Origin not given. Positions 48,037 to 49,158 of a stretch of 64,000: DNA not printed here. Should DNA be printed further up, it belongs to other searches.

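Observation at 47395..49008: Adjacent secreted S1 (trypsin-like) and S8 (subtilisin-like) proteases, plus a cluster of lipoproteins including a collagen-like/PA14 lipoprotein and a HExxH lipoprotein (60802..61930)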

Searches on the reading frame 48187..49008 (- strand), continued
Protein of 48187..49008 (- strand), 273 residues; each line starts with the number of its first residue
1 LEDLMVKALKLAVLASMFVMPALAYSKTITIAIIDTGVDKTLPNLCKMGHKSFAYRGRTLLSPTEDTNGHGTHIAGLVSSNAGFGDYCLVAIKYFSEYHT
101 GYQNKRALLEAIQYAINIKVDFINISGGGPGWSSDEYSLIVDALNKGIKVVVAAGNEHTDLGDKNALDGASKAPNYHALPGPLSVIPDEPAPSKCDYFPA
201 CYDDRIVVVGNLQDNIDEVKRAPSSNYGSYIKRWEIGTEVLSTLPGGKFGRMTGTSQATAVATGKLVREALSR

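Call 26: find_related_loci(query=A1, collection=genome_contigs, flank=6000)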
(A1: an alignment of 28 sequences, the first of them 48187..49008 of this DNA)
Query A1 (273 aa) in genome_contigs; peptide patterns used: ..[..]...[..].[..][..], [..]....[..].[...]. (x = any residue, [..] = any of these).
600 stretches matched a pattern (row limit reached: there are more); 363 encode a relative of the query (tblastn E <= 1e-3); the best 80 are kept; 80 distinct loci.
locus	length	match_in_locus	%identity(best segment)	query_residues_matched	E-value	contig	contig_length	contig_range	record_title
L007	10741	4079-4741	32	27-264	5e-29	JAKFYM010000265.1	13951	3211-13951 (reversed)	MAG: Bdellovibrionales bacterium isolate ND5_Bin_65 ND5_0003564, whole genome shotgun sequence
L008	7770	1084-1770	33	26-264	4e-28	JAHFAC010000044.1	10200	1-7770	MAG: Bacteriovoracaceae bacterium isolate nzgw166 NODE_10518_length_10201_cov_2.213988, whole genome shotgun sequence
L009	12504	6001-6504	35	66-264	8e-27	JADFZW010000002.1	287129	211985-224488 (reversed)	MAG: Oligoflexia bacterium isolate nKLKbin12 nKLK_bin12_NODE_2_length_287129_cov_28.109299, whole genome shotgun sequenc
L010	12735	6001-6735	33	26-264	7e-24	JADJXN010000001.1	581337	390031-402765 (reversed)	MAG: Oligoflexia bacterium isolate Kalu_18-Q3-R12-55_MAXAC.131 tig00002166-10-5792790, whole genome shotgun sequence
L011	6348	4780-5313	34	66-264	2e-22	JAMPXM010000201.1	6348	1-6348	MAG: Pseudobdellovibrionaceae bacterium isolate R2F_R2FSRR_metabat.31 R2F_C7468, whole genome shotgun sequence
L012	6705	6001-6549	34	65-273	6e-22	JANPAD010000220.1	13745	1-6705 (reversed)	MAG: Bdellovibrio sp. isolate VAR_79_metabat_328 VAR_79_k141_4175745, whole genome shotgun sequence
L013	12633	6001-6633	31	23-259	3e-20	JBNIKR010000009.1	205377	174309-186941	Sutcliffiella halmapala strain 445 NODE_9_length_205377_cov_22.910153, whole genome shotgun sequence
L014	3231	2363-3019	33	31-261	9e-20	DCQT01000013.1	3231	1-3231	MAG TPA_asm: Bacteriovoracaceae bacterium UBA1511 UBA1511_contig_89004, whole genome shotgun sequence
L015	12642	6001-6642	31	27-266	2e-17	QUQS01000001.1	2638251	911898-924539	Bacillus sp. RC NODE_1_length_2638251_cov_53.261345, whole genome shotgun sequence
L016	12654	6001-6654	28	29-266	2e-17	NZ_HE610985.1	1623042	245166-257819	Bacillus timonensis strain MM10403188, whole genome shotgun sequence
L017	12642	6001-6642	30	27-266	9e-17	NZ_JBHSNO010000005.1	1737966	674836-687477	Sporosarcina soli strain KACC 11300 platanus_K_default_5, whole genome shotgun sequence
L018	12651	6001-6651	31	31-266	2e-16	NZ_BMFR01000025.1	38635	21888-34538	Virgibacillus oceani strain CGMCC 1.12754 sequence25, whole genome shotgun sequence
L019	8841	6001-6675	29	29-259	9e-16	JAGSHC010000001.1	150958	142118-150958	MAG: Deltaproteobacteria bacterium isolate GY13CH_bin.27 k141_170009_length_150958_cov_20.5150, whole genome shotgun seq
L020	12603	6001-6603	29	29-264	3e-15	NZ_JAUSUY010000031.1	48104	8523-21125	Paenibacillus forsythiae strain T98 Ga0454115_31, whole genome shotgun sequence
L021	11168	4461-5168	28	11-266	5e-15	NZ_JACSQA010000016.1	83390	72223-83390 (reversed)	Ureibacillus galli strain Re31 NODE_16_length_83390_cov_41.791929, whole genome shotgun sequence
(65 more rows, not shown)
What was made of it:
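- Seven of the eight best cellular matches among 185,579 species genomes are Bdellovibrionota (call 26).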

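Call 31: find_related_loci(query=A1, collection=viral_contigs, flank=8000)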
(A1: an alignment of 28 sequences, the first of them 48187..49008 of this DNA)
Query A1 (273 aa) in viral_contigs; peptide patterns used: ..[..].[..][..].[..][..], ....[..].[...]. (x = any residue, [..] = any of these).
567 stretches matched a pattern; 347 encode a relative of the query (tblastn E <= 1e-3); the best 80 are kept; 80 distinct loci.
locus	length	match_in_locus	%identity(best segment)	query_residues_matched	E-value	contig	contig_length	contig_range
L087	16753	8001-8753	52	1-273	2e-82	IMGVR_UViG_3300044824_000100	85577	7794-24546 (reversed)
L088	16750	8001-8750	46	8-272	4e-70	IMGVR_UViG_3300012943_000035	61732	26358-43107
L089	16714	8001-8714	41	15-271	9e-49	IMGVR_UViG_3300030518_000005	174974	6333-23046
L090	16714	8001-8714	41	15-271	9e-49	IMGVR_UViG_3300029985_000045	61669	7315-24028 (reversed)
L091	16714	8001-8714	41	15-271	9e-49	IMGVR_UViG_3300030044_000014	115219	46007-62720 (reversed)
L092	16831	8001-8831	36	5-271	5e-48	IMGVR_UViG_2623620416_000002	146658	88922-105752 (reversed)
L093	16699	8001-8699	39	5-271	4e-42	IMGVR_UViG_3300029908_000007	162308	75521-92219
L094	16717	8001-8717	38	27-271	2e-40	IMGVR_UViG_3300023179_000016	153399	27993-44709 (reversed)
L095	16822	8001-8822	36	21-268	2e-39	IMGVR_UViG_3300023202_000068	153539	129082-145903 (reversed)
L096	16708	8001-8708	38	9-267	4e-39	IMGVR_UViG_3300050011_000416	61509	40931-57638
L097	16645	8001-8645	37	28-269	1e-38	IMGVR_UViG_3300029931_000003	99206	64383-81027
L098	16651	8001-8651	37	17-269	1e-38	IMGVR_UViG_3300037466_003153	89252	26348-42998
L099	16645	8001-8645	37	28-269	1e-38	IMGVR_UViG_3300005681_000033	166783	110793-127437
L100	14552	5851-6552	35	4-268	2e-38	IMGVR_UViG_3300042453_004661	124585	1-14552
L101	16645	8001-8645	37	28-269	1e-38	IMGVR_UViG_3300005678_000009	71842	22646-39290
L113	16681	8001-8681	34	26-264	2e-29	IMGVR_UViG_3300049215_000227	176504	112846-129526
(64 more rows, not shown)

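Call 35: search_solved_structures(query=window:48187-48996:-, max_evalue=0.00001, show_alignments=1)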
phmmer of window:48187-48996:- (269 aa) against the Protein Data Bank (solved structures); distinct sequences matched with E-value up to 0.00001: 88 (the best 60 are shown).
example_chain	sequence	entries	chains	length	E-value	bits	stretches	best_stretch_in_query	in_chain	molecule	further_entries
7am3_A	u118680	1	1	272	4e-20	75.5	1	23-170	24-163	Subtilisin BPN'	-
7am4_A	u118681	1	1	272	1.2e-19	73.9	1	23-170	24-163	Subtilisin BPN'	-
7y6m_C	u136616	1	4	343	1.9e-19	73.3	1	22-154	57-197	Intracellular serine protease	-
7am8_A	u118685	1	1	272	2.4e-19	73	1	23-171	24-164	Subtilisin BPN'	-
5ox2_A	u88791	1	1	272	3.2e-19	72.6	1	23-174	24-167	Subtilisin BPN'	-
6ube_S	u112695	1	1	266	4.1e-19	72.2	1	23-171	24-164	SUBTILISIN BPN'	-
3f49_S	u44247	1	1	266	5.7e-19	71.7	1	23-171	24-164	Subtilisin BPN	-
1dui_A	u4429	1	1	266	5.8e-19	71.7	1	23-164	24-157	PROTEIN (SUBTILISIN BPN')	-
1gnv_A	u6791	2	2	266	5.8e-19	71.7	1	23-164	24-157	SUBTILISIN BPN'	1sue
7am5_A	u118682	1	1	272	5.8e-19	71.7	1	23-171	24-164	Subtilisin BPN'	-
6u9l_S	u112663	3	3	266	8.9e-19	71.1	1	23-170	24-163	SUBTILISIN BPN'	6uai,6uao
1sua_A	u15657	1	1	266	1e-18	70.9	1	23-164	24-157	SUBTILISIN BPN'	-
7am6_A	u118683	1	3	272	1.1e-18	70.8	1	23-171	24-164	Subtilisin BPN'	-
3bgo_S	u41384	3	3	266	1.3e-18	70.5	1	23-171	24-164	Subtilisin BPN'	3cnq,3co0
7am7_A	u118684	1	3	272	1.7e-18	70.2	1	23-171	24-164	Subtilisin BPN'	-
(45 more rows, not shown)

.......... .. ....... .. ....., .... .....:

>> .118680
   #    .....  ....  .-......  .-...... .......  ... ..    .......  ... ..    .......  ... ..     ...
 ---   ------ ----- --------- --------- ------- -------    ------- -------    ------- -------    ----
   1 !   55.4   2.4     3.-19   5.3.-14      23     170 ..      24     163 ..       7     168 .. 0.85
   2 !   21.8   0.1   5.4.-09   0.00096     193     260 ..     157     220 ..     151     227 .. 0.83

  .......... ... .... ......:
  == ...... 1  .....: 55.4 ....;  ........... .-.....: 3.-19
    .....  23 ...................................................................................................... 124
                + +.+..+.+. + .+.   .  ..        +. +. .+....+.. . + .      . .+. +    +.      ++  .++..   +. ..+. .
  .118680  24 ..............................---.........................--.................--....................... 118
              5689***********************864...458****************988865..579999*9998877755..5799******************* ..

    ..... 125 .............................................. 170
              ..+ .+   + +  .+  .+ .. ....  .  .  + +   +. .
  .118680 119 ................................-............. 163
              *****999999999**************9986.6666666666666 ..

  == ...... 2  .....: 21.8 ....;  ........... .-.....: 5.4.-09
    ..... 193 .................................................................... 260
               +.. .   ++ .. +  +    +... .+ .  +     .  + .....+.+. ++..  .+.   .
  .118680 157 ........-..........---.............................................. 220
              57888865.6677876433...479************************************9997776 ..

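Call 44: predict_structure(alignment_id=A1)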
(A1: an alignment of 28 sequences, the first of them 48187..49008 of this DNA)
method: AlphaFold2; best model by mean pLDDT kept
length: 273 residues; sequences in the alignment: 28
mean_pLDDT: 85.7   pTM: 0.81
mean pLDDT of the five models: 85.7, 85.2, 85.1, 85.1, 84.4
residues with pLDDT >= 90: 172; 70-90: 50; 50-70: 30; < 50: 21
segments of 3 or more residues with pLDDT < 50: 169-187
pLDDT, mean of each block of 10 residues (from residue 1): 87 83 78 98 97 97 97 98 97 97 95 98 91 93 98 74 53 41 42 73 93 79 71 92 97 95 98 92
secondary structure, 60 per line:
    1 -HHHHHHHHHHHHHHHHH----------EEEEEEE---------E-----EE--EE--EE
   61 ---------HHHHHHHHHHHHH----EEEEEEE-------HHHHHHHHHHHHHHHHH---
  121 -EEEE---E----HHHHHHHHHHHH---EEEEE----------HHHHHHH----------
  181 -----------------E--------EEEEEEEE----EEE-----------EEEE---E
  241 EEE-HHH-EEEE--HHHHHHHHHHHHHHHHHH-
elements in order: H2-18 E29-35 H70-82 E87-93 H101-117 E122-125 H134-145 E149-153 H164-170 E207-214 E219-221 E233-236 E240-243 E249-252 H255-272
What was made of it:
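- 48459..48533 (-): Insertion of about 25-30 residues that is unique to the window's S8 (…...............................…). It is Pro-rich and modelled with low confidence. Residues 169-187 have pLDDT below 50 (call 44).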

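Call 48: fold_search(model_id=the predicted structure, library=pdb)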
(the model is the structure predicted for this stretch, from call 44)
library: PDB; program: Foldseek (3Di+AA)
matches with E <= 10: 1288; with E <= 0.001: 256
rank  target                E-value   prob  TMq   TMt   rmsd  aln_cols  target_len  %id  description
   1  7am3                  1.8e-16  1.00  0.65  0.66   5.8       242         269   29  Crystal structure of Peptiligase mutant - M222P (released 2021-02-17)
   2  7am6_A                7.9e-16  1.00  0.64  0.66   6.6       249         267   28  Crystal structure of Peptiligase mutant - L217H/M222P/A225N/F189W (released 2021-02-17)
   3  7am4                  8.4e-16  1.00  0.64  0.65   5.9       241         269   29  Crystal structure of Peptiligase mutant - L217H/M222P (released 2021-02-17)
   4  1spb_S                1.0e-15  1.00  0.64  0.66   6.1       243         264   26  SUBTILISIN BPN' PROSEGMENT (77 RESIDUES) COMPLEXED WITH A MUTANT SUBTILISIN BPN' (266 RESIDUES). CRYSTAL PH 4.6. CRYST (released 1995-10-15)
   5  6ube_S                1.4e-15  1.00  0.64  0.66   6.0       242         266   27  Azide-triggered subtilisin SUBT_BACAM complexed with the peptide LFRAL (released 2020-09-16)
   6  3cnq_S                2.0e-15  1.00  0.66  0.68   2.8       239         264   28  Prosubtilisin Substrate Complex of Subtilisin SUBT_BACAM (released 2008-05-06)
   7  1scj_A                2.3e-15  1.00  0.63  0.63   6.3       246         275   28  CRYSTAL STRUCTURE OF SUBTILISIN-PROPEPTIDE COMPLEX (released 1998-12-09)
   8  7am6_B                2.4e-15  1.00  0.65  0.66   4.2       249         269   27  Crystal structure of Peptiligase mutant - L217H/M222P/A225N/F189W (released 2021-02-17)
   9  7am7_A                2.6e-15  1.00  0.64  0.65   6.7       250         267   28  Crystal structure of Peptiligase mutant - M222P/L217H/A225N/F189W/N218D (released 2021-02-17)
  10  1gns                  3.0e-15  1.00  0.64  0.66   6.6       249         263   26  SUBTILISIN BPN' (released 2002-06-27)
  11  1sue                  3.3e-15  1.00  0.65  0.67   6.5       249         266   28  SUBTILISIN BPN' FROM BACILLUS AMYLOLIQUEFACIENS, MUTANT (released 1998-10-14)
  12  1suc                  3.6e-15  1.00  0.64  0.66   6.6       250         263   28  CALCIUM-INDEPENDENT SUBTILISIN BY DESIGN (released 1994-01-31)
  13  3bgo_S                3.8e-15  1.00  0.65  0.67   5.9       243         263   27  Azide complex of Engineered Subtilisin SUBT_BACAM (released 2008-06-03)
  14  7am5                  3.8e-15  1.00  0.65  0.66   6.4       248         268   29  Crystal structure of Peptiligase mutant - L217H/M222P/A225N (released 2021-02-17)
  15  1ak9                  4.3e-15  1.00  0.64  0.63   3.9       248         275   28  SUBTILISIN MUTANT 8321 (released 1997-11-12)
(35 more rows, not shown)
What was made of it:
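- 48187..48996 (-): S8 'mini-subtilase', 269 aa from the ATG at 48996 (273 aa if the TTG at 49008 is used). Catalytic codons are D 48904-48906, H 48799-48801, oxyanion N 48541-48543 and S 48241-48243. The AlphaFold2 model has pLDDT 85.7, and Foldseek's best match is subtilisin BPN' (E 1.8e-16) (calls 44, 48).
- On Peptidase S8 (subtilase): Foldseek gives subtilisin BPN' at E 1.8e-16 (calls 44, 48).
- Closest known: Subtilisin BPN' and related secreted subtilases. Same: Foldseek gives E 1.8e-16 and TM about 0.65, with 26-29% identity (calls 35, 48).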

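Call 58: search_protein_families(library=ncbifam, proteins=[window:48187-48996:-], max_evalue=0.01)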
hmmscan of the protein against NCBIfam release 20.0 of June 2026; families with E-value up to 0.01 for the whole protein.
window:48187-48996:- (269 aa): 6 families
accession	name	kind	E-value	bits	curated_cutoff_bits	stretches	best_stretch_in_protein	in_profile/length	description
TIGR03921.1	T7SS_mycosin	equivalog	8.4e-19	67.9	278.75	1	23-262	13-242/353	type VII secretion-associated serine protease mycosin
NF049966.1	QH_SP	equivalog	8.5e-10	38.3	165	1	27-150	2-122/219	subtilisin-like serine protease QhpE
TIGR03895.1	protease_PatA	subfamily_domain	5.5e-06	25.4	421.05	0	98-155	40-101/606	PatA/PatG family cyanobactin maturation protease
NF033595.1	denti_PrtP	equivalog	9e-05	21.3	300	0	115-154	338-377/606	dentilisin complex serine proteinase subunit PrtP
NF040809.1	germ_prot_CspBA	exception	0.00012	19.9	1250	0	233-260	440-467/1099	bifunctional germination protease/germinant receptor pseudoprotease CspBA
NF042956.1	IteS_antiphage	equivalog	0.0015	16.9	900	1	11-155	244-396/747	S8 family anti-phage peptidase IteS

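Call 84: fold_search(model_id=the predicted structure, library=viral)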
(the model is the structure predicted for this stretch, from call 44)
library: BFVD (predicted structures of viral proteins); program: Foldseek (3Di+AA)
matches with E <= 10: 278; with E <= 0.001: 24
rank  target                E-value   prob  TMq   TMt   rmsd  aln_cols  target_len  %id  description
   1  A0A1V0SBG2            1.8e-13  1.00  0.65  0.54   3.2       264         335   21  Subtilase family protein [Catovirus CTV1]
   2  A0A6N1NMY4            1.0e-11  1.00  0.63  0.36   3.2       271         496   26  Peptidase inhibitor I9 [Tupanvirus deep ocean]
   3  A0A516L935            1.5e-11  1.00  0.63  0.48   6.3       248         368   23  (no name in the UniProt tables at hand)
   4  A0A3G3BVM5            2.8e-11  1.00  0.62  0.60   3.9       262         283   25  Subtilisin DY [Bacillus phage vB_BcoS-136]
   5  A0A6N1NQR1            2.8e-11  1.00  0.66  0.42   3.8       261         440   21  Peptidase inhibitor I9 [Tupanvirus deep ocean]
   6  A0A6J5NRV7            3.1e-11  1.00  0.65  0.38   3.5       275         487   20  AprE Subtilisin-like serine proteases [uncultured Caudovirales phage]
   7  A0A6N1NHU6            3.8e-11  1.00  0.66  0.33   4.4       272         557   23  Peptidase inhibitor I9 [Tupanvirus deep ocean]
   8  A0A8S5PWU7            1.6e-10  1.00  0.59  0.48   4.2       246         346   25  Peptidase [Myoviridae sp. ctWiL39]
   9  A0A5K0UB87            8.2e-09  1.00  0.61  0.29   4.8       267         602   16  Peptidase S8/S53 domain-containing protein [Yasminevirus sp. GU-2018]
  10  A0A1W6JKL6            8.8e-09  1.00  0.60  0.64   3.7       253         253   18  Protease [Lactococcus phage AM4]
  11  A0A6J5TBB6            1.4e-08  1.00  0.58  0.25   6.9       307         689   19  Peptidase S8/S53 domain containing protein [uncultured Caudovirales phage]
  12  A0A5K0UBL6            3.7e-08  1.00  0.55  0.40   6.4       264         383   15  Extracellular elastinolytic metalloproteinase [Yasminevirus sp. GU-2018]
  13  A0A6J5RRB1            5.4e-08  1.00  0.58  0.53   3.5       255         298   21  T7SS_mycosin, type VII secretion-associated serine protease mycosin [uncultured Caudovirales phage]
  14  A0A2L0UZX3            8.9e-08  1.00  0.57  0.14   4.7       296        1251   18  Extracellular serine proteinase [Agrobacterium phage Atu_ph07]
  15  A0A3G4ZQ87            5.2e-06  1.00  0.54  0.23   6.5       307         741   12  Subtilase family serine protease [Barrevirus sp.]
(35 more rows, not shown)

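Call 85: search_protein_families(library=padloc, proteins=[window:48187-48996:-], max_evalue=0.001)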
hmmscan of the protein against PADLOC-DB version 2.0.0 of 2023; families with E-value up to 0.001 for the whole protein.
window:48187-48996:- (269 aa): 2 families
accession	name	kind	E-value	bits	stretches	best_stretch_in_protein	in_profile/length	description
PDLC03014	subtilase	-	9.8e-10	36.5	1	21-261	170-351/391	-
PDLC02197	IetS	-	1.3e-05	21.7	1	22-154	256-397/749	-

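Call 90: search_protein_families(library=pfam, proteins=[L008:1931-3715:+, L008:3818-4417:+, L008:4414-5376:-, L008:5995-6768:+, L007:570-1556:+, L007:1553-2656:-, L007:2761-3627:-, L007:5614-7179:+, L007:9022-10332:-, L007:7764-8570:-], max_evalue=0.001)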
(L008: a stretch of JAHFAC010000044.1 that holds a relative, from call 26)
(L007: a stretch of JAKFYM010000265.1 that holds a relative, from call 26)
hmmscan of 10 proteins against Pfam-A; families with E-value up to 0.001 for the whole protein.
L008:1931-3715:+ (594 aa): 2 families
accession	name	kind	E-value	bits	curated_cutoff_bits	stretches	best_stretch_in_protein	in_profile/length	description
PF20154.4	LNT_N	-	2.6e-21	76.9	27.1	1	51-217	1-157/159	Apolipoprotein N-acyltransferase N-terminal domain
PF00795.27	CN_hydrolase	-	6.2e-15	55.7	23.2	1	317-546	28-241/256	Carbon-nitrogen hydrolase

L008:3818-4417:+ (199 aa): 0 families

L008:4414-5376:- (320 aa): 1 family
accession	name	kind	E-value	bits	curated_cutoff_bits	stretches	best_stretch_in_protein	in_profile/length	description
PF18810.6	PBECR2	-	1.1e-08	35.8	27.1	1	206-303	27-115/120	phage-Barnase-EndoU-ColicinE5/D-RelE like nuclease2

L008:5995-6768:+ (257 aa): 1 family
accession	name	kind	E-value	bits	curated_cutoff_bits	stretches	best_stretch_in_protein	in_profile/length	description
PF00011.27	HSP20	-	1.5e-06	28.7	20.8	1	128-221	3-93/102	Hsp20/alpha crystallin family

L007:570-1556:+ (328 aa): 0 families

L007:1553-2656:- (367 aa): 2 families
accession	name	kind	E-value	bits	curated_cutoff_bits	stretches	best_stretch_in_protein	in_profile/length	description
PF00589.27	Phage_integrase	-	1.6e-21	77.2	27.1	1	176-352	4-167/172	Phage integrase family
PF02899.23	Phage_int_SAM_1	-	3.1e-09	37.4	22.3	1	74-151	10-83/83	Phage integrase, N-terminal SAM-like domain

L007:2761-3627:- (288 aa): 0 families

L007:5614-7179:+ (521 aa): 2 families
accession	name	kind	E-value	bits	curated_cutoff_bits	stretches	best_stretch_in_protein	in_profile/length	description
PF00795.27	CN_hydrolase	-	3.2e-21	76.3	23.2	1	266-469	28-221/256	Carbon-nitrogen hydrolase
PF20154.4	LNT_N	-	8.6e-18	65.5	27.1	1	17-180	2-158/159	Apolipoprotein N-acyltransferase N-terminal domain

L007:9022-10332:- (436 aa): 1 family
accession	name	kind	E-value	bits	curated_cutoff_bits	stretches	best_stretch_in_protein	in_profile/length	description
PF18810.6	PBECR2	-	7.3e-16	58.9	27.1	1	324-424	22-117/120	phage-Barnase-EndoU-ColicinE5/D-RelE like nuclease2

L007:7764-8570:- (268 aa): 0 families
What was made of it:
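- That gene is chromosomal, lying next to lnt (call 90). The bacterial homologues sit next to lnt, a lipoprotein-maturation gene (call 90).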
